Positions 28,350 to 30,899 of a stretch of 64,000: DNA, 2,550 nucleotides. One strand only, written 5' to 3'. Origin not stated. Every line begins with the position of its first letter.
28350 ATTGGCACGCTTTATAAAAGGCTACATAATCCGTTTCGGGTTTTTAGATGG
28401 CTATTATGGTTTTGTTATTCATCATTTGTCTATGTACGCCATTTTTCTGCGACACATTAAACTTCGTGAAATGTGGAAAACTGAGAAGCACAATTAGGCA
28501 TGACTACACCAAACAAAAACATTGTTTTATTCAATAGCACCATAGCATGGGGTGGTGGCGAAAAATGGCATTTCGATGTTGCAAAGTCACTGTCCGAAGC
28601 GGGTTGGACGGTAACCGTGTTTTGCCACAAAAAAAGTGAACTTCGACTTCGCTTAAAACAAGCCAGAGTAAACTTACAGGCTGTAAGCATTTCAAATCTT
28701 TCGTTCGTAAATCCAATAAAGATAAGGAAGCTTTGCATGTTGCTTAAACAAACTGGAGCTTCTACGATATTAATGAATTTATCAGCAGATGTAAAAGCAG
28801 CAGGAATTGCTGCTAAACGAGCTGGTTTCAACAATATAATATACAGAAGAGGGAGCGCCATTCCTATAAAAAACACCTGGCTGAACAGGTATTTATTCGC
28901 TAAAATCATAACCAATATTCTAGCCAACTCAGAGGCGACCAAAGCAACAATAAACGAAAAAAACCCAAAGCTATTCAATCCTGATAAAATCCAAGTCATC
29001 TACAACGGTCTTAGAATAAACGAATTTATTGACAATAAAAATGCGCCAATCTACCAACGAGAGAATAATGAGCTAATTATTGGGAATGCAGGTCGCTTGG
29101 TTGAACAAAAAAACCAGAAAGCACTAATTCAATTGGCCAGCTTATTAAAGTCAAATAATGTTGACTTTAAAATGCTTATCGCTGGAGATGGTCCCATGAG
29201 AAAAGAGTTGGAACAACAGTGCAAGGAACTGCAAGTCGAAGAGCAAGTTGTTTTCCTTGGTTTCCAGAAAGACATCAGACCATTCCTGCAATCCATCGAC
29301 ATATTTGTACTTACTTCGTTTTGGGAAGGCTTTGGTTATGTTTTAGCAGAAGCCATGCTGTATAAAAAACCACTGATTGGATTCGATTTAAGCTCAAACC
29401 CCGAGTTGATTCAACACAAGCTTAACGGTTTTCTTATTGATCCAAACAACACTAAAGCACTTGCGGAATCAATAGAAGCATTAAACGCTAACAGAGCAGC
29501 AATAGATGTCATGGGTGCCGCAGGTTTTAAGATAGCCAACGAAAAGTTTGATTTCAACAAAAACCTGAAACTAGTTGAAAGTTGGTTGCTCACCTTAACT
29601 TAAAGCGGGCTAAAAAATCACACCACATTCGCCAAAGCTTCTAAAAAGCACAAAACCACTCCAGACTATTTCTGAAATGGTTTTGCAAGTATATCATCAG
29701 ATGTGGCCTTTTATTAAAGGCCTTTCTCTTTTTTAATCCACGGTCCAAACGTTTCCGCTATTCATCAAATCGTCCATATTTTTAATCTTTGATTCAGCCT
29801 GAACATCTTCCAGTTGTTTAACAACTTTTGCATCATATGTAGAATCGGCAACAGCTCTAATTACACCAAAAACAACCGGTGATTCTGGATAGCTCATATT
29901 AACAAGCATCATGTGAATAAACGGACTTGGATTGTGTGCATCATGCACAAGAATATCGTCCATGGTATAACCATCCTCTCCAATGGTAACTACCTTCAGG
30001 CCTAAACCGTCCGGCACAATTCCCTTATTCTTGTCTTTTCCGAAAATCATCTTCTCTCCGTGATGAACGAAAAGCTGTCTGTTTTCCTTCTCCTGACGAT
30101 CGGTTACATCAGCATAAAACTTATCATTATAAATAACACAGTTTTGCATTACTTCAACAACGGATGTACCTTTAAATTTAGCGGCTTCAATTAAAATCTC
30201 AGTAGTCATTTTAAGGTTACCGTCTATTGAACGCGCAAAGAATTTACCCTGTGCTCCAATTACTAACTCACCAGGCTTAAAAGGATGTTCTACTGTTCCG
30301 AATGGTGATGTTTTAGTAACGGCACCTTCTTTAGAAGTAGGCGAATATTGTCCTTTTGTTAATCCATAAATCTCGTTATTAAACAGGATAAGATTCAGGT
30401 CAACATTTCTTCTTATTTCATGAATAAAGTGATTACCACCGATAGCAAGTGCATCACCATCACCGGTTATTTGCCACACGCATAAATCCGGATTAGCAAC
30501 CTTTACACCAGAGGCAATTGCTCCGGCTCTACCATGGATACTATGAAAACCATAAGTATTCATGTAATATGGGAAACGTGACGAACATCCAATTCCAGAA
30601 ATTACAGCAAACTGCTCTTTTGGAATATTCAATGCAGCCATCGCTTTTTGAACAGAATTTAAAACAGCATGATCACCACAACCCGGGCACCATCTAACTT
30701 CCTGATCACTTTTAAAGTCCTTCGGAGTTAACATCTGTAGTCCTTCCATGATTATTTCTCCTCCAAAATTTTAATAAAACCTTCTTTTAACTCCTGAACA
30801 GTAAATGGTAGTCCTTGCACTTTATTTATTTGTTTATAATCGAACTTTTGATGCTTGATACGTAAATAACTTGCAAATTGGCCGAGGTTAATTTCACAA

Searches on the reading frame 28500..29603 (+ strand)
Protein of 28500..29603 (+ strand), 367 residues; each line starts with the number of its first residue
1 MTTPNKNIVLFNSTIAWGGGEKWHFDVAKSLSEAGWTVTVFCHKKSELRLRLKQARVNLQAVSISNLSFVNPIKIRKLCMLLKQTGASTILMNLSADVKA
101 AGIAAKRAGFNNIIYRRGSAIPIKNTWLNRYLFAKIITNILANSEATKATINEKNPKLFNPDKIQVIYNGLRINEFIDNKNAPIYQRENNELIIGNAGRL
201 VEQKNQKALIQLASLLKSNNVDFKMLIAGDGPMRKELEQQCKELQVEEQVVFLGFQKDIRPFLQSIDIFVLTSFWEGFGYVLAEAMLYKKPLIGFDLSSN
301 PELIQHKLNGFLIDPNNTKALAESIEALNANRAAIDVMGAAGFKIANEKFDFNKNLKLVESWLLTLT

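Call 59: search_protein_families(library=pfam, proteins=[window:28500-29603:+], max_evalue=0.00001)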
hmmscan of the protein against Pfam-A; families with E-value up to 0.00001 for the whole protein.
window:28500-29603:+ (367 aa): 3 families
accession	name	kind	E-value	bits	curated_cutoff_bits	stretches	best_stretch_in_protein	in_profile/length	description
PF00534.26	Glycos_transf_1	-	3.1e-39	134.7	26.4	1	184-333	8-160/172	Glycosyl transferases group 1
PF13692.12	Glyco_trans_1_4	-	5.1e-34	118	27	1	193-328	3-139/142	Glycosyl transferases group 1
PF13439.12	Glyco_transf_4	-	1.7e-09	38.4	28.5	1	17-171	1-166/170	Glycosyltransferase Family 4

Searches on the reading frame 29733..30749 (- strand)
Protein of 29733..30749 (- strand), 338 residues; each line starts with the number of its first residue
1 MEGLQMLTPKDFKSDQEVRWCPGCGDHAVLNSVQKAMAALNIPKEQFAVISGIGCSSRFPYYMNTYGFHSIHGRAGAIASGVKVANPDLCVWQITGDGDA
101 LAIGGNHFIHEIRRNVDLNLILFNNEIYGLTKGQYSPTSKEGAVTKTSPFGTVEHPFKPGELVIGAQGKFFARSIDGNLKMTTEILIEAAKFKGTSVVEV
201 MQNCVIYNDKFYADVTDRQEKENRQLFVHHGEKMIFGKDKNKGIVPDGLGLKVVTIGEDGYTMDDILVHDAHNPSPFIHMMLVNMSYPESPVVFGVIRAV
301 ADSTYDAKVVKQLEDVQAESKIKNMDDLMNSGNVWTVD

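Call 58: search_protein_families(library=pfam, proteins=[window:29733-30749:-], max_evalue=0.00001)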
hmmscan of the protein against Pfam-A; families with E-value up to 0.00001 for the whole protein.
window:29733-30749:- (338 aa): 1 family
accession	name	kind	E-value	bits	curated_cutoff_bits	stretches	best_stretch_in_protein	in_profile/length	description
PF02775.26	TPP_enzyme_C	-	5.4e-26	91.6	21.9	1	53-200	2-151/151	Thiamine pyrophosphate enzyme, C-terminal TPP binding domain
